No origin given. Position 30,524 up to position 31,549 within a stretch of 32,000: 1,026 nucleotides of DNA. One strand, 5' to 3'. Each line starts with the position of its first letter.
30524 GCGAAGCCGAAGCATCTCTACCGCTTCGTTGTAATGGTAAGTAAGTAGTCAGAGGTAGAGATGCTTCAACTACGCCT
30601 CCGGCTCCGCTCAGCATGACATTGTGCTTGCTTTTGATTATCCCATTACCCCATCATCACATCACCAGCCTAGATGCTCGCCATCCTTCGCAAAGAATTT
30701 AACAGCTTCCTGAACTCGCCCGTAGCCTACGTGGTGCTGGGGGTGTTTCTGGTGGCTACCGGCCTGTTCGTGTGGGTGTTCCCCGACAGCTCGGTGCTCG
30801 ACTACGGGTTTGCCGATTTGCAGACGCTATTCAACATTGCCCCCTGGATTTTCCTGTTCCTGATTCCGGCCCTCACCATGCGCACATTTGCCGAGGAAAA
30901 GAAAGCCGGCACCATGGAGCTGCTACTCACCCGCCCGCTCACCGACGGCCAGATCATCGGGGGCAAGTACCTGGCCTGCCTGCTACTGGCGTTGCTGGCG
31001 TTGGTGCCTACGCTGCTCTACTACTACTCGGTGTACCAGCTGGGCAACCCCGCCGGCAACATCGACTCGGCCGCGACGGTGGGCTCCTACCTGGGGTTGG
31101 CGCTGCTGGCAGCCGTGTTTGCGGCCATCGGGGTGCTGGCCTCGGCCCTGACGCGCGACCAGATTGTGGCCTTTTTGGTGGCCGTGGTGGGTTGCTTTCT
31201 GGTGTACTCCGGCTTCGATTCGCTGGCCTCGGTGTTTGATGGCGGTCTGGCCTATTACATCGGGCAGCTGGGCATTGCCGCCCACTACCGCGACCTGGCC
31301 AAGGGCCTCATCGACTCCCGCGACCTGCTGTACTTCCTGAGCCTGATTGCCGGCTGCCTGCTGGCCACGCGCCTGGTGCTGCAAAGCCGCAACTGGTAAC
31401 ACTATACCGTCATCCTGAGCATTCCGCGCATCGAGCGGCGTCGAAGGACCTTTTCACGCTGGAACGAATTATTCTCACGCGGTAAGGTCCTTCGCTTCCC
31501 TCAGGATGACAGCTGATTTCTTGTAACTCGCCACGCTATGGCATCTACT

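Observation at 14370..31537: Operon junctions are systematically filled by long nested palindromes with a fixed arm polarity that touch stop and start codons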

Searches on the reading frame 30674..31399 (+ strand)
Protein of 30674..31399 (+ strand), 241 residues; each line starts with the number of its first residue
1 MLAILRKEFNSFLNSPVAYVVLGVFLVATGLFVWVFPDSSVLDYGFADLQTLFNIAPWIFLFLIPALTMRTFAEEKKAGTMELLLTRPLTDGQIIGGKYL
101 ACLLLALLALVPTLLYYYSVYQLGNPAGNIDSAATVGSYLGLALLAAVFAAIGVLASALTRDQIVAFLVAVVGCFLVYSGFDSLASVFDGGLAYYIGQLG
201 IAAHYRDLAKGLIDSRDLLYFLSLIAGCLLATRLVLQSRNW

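Call 10: search_protein_families(library=pfam, proteins=[window:30674-31399:+])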
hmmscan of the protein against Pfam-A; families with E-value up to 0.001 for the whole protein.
window:30674-31399:+ (241 aa): 4 families
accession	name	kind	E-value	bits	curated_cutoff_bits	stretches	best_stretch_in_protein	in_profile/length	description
PF13346.12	ABC2_membrane_5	-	1.6e-12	47.8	25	1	56-183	39-166/205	ABC-2 family transporter protein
PF12679.13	ABC2_membrane_2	-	2e-11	44.1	27.2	1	4-181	3-199/283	ABC-2 family transporter protein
PF12698.13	ABC2_membrane_3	-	4.5e-11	42.9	31.6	1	51-180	163-284/347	ABC-2 family transporter protein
PF12730.13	ABC2_membrane_4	-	7.8e-09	36.2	27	1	18-175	16-177/179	ABC-2 family transporter protein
